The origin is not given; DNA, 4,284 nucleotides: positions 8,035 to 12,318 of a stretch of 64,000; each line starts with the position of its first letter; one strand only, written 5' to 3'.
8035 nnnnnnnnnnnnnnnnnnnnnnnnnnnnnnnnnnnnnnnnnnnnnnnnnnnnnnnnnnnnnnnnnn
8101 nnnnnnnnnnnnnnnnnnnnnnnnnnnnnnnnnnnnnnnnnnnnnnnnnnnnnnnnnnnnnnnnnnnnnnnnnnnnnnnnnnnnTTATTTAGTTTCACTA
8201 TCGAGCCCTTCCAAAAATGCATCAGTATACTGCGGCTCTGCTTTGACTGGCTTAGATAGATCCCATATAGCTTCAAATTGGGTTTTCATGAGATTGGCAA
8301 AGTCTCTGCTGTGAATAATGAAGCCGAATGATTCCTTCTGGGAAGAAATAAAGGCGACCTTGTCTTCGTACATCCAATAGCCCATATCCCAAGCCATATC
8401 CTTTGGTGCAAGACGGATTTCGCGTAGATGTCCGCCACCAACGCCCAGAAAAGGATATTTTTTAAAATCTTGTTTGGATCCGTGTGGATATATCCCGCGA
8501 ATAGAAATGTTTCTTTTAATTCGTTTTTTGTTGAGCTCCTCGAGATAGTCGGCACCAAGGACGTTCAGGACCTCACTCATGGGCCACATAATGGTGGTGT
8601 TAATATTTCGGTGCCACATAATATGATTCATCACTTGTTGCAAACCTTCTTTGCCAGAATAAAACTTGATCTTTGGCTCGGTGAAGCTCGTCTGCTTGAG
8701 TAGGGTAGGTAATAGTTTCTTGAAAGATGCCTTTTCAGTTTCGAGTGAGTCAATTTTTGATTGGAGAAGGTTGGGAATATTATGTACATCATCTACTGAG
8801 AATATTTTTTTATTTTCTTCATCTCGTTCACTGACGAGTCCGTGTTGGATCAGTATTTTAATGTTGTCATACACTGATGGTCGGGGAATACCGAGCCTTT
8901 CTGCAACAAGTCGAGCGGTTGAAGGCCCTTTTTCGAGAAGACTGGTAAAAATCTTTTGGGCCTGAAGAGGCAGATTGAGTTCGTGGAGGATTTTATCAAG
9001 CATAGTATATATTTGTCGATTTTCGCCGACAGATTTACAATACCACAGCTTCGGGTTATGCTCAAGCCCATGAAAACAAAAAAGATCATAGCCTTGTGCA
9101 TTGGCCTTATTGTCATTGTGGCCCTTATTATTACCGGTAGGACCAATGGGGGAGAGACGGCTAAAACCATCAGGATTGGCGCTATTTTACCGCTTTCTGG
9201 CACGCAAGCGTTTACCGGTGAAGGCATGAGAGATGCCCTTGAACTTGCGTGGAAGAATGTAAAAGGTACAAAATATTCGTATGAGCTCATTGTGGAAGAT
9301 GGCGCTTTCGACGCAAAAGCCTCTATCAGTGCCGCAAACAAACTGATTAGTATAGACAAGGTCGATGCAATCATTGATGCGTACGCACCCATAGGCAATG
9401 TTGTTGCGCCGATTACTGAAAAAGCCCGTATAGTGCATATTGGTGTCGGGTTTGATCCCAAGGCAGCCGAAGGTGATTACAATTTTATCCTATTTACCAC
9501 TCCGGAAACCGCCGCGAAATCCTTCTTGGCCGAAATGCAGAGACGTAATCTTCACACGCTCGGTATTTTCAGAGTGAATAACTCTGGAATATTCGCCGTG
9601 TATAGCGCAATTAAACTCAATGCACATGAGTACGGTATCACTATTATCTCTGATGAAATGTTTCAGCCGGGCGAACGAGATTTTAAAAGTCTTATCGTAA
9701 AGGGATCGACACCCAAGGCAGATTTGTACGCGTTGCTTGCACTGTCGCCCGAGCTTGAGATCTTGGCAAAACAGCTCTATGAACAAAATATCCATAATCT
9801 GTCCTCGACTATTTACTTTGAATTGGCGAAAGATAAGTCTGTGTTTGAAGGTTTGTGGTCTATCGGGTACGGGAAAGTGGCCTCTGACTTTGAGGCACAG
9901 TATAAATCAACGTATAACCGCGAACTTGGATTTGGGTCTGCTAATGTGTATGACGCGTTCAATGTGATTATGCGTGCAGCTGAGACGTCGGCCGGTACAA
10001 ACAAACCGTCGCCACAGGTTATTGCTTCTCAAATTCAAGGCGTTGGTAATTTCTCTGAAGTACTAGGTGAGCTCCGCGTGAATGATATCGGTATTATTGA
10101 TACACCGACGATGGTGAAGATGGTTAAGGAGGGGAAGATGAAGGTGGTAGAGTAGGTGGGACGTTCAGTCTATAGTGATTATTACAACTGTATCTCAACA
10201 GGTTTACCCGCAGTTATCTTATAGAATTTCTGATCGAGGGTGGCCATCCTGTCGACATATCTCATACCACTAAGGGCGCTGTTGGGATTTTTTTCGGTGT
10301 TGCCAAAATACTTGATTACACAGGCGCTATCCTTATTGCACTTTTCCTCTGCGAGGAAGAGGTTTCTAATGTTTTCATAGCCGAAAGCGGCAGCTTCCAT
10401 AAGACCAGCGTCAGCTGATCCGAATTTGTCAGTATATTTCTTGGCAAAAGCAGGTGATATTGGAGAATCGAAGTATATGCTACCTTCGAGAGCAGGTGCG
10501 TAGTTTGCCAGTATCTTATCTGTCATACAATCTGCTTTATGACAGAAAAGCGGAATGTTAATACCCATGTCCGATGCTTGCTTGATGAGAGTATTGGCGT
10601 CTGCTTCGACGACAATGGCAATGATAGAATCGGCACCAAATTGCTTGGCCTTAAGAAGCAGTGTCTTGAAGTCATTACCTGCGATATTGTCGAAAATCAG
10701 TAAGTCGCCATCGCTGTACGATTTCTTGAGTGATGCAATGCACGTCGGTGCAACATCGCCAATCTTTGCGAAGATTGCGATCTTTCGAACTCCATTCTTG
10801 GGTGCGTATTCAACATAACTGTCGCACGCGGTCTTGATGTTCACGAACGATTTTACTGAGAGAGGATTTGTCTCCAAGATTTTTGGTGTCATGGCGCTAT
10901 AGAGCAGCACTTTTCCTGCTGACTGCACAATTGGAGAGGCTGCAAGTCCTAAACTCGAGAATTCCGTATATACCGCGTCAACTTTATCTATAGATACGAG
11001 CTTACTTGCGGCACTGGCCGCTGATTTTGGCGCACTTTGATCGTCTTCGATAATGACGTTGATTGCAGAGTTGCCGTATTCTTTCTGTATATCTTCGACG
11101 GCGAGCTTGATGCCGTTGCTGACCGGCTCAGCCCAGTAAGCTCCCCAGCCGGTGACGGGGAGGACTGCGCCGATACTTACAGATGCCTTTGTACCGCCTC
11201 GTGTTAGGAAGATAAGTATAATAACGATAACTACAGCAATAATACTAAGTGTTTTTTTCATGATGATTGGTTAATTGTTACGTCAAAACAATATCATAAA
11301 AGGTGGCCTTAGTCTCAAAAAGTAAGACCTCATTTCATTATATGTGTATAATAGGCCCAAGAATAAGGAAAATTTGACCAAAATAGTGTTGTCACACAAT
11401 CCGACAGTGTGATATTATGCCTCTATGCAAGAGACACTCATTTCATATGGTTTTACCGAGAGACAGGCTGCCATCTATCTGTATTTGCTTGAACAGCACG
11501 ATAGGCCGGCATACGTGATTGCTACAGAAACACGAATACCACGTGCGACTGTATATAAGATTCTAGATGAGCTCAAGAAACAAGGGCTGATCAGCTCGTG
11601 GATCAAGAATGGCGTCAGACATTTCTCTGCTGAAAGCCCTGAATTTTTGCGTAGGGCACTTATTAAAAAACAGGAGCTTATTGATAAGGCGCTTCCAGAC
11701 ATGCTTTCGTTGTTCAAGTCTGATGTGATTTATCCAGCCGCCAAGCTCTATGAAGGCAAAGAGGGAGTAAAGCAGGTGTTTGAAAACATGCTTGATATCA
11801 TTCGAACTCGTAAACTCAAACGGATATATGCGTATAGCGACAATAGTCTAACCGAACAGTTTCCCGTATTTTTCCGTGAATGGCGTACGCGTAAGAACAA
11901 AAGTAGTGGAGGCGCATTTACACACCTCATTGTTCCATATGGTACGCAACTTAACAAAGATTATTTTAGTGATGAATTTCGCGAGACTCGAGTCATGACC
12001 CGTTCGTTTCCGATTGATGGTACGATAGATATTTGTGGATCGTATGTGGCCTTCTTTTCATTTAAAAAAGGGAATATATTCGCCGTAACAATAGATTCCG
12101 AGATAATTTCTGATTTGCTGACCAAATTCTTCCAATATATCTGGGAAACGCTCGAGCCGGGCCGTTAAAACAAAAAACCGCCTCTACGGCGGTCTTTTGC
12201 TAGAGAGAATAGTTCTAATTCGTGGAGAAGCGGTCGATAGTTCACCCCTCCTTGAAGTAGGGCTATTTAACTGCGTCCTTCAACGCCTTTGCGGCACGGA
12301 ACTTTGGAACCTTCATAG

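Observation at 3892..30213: Expanded family of divergent two-gene modules pairing a TrmB-like regulator with an orphan membrane-anchored LivJ-type binding protein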

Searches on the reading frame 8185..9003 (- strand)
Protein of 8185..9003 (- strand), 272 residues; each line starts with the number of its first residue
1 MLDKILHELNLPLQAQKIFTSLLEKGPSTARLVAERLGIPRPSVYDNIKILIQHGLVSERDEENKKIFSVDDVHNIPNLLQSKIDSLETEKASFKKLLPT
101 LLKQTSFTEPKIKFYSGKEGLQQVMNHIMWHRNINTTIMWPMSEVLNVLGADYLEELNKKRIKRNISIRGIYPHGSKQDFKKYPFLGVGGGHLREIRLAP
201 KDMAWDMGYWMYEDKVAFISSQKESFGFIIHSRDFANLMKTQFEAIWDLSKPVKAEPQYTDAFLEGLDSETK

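Call 3: search_protein_families(library=pfam, proteins=[window:8185-9003:-], max_evalue=0.01)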
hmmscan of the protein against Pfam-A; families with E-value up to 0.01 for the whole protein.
window:8185-9003:- (272 aa): 9 families
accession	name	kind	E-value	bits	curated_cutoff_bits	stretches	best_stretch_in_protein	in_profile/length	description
PF01978.25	TrmB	-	2.4e-11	43.8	25.6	1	16-69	11-63/68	Sugar-specific transcriptional regulator TrmB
PF12840.13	HTH_20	-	1.1e-05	25.8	27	1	18-58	9-49/51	Helix-turn-helix domain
PF08221.17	HTH_9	-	1.2e-05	25.7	23.4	1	15-57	15-57/62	RNA polymerase III subunit RPC82 helix-turn-helix domain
PF22194.2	F-93_WHD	-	2.4e-05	24.8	28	1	43-68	31-57/62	F-93, winged-helix domain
PF12802.13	MarR_2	-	0.00016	22.2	27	1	25-65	17-59/61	MarR family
PF09339.16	HTH_IclR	-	0.00076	19.6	22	1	25-59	15-50/52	IclR helix-turn-helix domain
PF13412.12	HTH_24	-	0.00095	19.1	21.9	1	17-57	7-47/48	Winged helix-turn-helix DNA-binding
PF25212.1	HVO_A0114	-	0.0011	19.1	27.6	1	18-69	27-80/84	HVO_A0114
PF21476.4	PF0610-like_N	-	0.0036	17.9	33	1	16-49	4-36/50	PF0610-like, N-terminal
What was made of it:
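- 8185..9003 (-): R3, TrmB-like regulator. Pfam TrmB E 2.4e-11 (call 3).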

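Call 72: search_protein_families(library=ncbifam, proteins=[window:8185-9003:-], max_evalue=0.001)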
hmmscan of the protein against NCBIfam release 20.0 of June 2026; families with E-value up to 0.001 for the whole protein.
window:8185-9003:- (272 aa): 4 families
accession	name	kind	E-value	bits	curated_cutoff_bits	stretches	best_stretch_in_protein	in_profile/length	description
NF047392.1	TransRegTrmBHalo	equivalog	4.7e-08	32.4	500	1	2-88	9-98/349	HTH-type sugar sensing transcriptional regulator TrmB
NF040851.1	tran_reg_TrmB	equivalog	7.5e-06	25.3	600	1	18-65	23-70/338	HTH-type sugar-sensing transcriptional regulator TrmB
NF033788.1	HTH_metalloreg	subfamily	0.00027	20.7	55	1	17-73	15-71/77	metalloregulator ArsR/SmtB family transcription factor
NF053606.1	Sta1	subfamily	0.00076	19.5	80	0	14-66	21-73/100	Sta1 family transcriptional regulator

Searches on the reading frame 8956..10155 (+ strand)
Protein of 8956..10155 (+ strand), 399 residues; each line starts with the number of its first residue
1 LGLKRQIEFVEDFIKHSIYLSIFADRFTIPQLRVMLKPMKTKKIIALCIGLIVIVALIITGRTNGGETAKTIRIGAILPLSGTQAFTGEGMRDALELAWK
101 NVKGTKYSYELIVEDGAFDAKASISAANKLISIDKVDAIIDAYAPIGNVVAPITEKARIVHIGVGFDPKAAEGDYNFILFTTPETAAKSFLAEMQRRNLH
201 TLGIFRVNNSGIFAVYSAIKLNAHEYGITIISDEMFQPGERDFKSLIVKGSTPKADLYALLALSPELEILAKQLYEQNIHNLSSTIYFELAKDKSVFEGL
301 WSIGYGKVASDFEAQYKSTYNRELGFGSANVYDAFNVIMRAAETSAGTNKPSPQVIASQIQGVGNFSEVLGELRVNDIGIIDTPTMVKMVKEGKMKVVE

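Call 4: search_protein_families(library=pfam, proteins=[window:8956-10155:+], max_evalue=0.01)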
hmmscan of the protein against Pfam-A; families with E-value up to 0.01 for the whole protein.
window:8956-10155:+ (399 aa): 2 families
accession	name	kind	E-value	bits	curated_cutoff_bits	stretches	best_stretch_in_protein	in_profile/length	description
PF13458.12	Peripla_BP_6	-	3.8e-29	102.9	31.7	1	71-373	1-320/343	Periplasmic binding protein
PF13433.12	Peripla_BP_5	-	0.00027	20.6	27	1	72-156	1-90/363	Periplasmic binding protein domain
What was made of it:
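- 9058..10155 (+): B2, membrane-anchored binding protein (start at 9058 or 9070). Peripla_BP_6 E 3.8e-29 (call 4).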

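Call 72: search_protein_families(library=ncbifam, proteins=[window:9058-10155:+], max_evalue=0.001)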
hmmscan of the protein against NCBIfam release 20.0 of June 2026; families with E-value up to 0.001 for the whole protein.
window:9058-10155:+ (365 aa): 2 families
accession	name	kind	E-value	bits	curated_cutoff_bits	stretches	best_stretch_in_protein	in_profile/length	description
NF011933.0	PRK15404.1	subfamily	3.7e-05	23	477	1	28-245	17-242/370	high-affinity branched-chain amino acid ABC transporter substrate-binding protein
TIGR03407.1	urea_ABC_UrtA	exception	0.00016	20.7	492.75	1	38-123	1-91/361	urea ABC transporter substrate-binding protein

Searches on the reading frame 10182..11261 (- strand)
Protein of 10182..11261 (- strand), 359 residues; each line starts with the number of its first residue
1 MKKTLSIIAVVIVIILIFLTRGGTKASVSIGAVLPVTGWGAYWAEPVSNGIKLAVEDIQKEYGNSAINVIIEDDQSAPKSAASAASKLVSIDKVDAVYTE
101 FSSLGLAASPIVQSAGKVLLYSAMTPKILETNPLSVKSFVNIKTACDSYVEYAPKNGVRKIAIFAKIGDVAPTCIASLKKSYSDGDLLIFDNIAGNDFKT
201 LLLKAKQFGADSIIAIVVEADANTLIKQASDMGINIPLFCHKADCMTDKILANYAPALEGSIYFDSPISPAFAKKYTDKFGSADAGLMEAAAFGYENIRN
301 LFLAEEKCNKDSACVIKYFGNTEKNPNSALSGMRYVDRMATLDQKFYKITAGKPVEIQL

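Call 4: search_protein_families(library=pfam, proteins=[window:10182-11261:-], max_evalue=0.01)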
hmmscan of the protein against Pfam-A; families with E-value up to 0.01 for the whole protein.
window:10182-11261:- (359 aa): 3 families
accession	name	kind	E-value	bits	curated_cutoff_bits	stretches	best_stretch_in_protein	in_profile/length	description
PF13458.12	Peripla_BP_6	-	5.7e-33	115.5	31.7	1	28-316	2-305/343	Periplasmic binding protein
PF13433.12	Peripla_BP_5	-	2.2e-05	24.2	27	1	30-122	3-98/363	Periplasmic binding protein domain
PF01094.35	ANF_receptor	-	5.7e-05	22.8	25.4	1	49-235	4-203/353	Receptor family ligand binding region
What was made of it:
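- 10182..11261 (-): B3, membrane-anchored binding protein. Peripla_BP_6 E 5.7e-33 (call 4).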

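Call 5: find_encoding_contigs(protein=window:10182-11261:-, flank=10000, max_places=4)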
Protein window:10182-11261:- (359 aa): 19 contigs read that carry it; 4 places shown.
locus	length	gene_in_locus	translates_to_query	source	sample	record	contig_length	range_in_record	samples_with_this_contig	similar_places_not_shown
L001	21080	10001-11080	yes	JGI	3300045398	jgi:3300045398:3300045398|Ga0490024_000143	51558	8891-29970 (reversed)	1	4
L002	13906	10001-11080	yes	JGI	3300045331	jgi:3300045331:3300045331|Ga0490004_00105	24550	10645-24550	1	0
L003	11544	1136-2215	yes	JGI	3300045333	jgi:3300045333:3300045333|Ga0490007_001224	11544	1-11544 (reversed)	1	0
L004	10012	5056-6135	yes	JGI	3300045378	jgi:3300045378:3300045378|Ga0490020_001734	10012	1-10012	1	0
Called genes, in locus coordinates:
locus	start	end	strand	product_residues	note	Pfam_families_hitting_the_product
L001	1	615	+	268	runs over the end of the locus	PF01978:TrmB (weak)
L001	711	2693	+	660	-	PF03030:H_PPase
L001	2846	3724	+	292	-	-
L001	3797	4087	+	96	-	-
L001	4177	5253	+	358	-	PF05697:Trigger_N, PF05698:Trigger_C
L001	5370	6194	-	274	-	PF20260:PUA_4, PF04452:Methyltrans_RNA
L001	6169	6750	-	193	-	PF00574:CLP_protease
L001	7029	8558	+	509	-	PF12072:RNase_Y_N, PF00013:KH_1 (weak), PF01966:HD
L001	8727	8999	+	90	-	PF00216:Bac_DNA_binding, PF18291:HU-HIG (weak)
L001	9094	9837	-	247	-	PF01978:TrmB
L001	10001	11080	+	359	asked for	PF13433:Peripla_BP_5 (faint), PF13458:Peripla_BP_6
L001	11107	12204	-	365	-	PF13458:Peripla_BP_6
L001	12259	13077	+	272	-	PF01978:TrmB, PF08221:HTH_9 (faint), PF12840:HTH_20 (weak), PF22194:WHD_F93 (faint)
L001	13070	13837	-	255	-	PF01978:TrmB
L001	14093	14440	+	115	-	-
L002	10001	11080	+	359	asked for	PF13433:Peripla_BP_5 (faint), PF13458:Peripla_BP_6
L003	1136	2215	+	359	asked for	PF13433:Peripla_BP_5 (faint), PF13458:Peripla_BP_6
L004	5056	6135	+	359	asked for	PF13433:Peripla_BP_5 (faint), PF13458:Peripla_BP_6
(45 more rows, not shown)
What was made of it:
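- Checked: JGI calls R5 as 268 aa (call 5), against the 275-aa ORF listed here.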

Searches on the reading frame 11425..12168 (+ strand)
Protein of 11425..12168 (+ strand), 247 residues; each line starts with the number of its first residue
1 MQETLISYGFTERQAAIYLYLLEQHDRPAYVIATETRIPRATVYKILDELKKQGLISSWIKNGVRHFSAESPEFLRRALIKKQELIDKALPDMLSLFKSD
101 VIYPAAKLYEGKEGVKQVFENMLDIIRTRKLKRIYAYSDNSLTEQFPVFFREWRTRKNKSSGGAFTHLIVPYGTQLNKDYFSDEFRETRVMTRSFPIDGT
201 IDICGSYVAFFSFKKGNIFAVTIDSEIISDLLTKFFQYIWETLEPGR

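Call 3: search_protein_families(library=pfam, proteins=[window:11425-12168:+], max_evalue=0.01)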
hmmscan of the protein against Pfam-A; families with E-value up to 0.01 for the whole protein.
window:11425-12168:+ (247 aa): 4 families
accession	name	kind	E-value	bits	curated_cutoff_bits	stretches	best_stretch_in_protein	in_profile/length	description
PF01978.25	TrmB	-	5e-11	42.7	25.6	1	7-57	3-53/68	Sugar-specific transcriptional regulator TrmB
PF12802.13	MarR_2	-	0.00068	20.2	27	1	13-56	5-50/61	MarR family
PF13384.12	HTH_23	-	0.0042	17.3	24.6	1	12-55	6-46/50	Homeodomain-like domain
PF02082.26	Rrf2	-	0.0068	17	30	0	27-58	24-55/132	Iron-dependent Transcriptional regulator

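Call 72: search_protein_families(library=ncbifam, proteins=[window:11425-12168:+], max_evalue=0.001)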
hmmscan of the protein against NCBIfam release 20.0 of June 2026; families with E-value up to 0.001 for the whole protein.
window:11425-12168:+ (247 aa): 2 families
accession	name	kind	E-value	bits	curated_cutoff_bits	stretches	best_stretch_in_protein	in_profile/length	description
NF053606.1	Sta1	subfamily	0.00068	19.7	80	0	7-57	15-65/100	Sta1 family transcriptional regulator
NF047390.1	TransRegTrmBL1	equivalog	0.00092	18.3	650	0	4-94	9-102/341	HTH-type sugar sensing transcriptional regulator TrmBL1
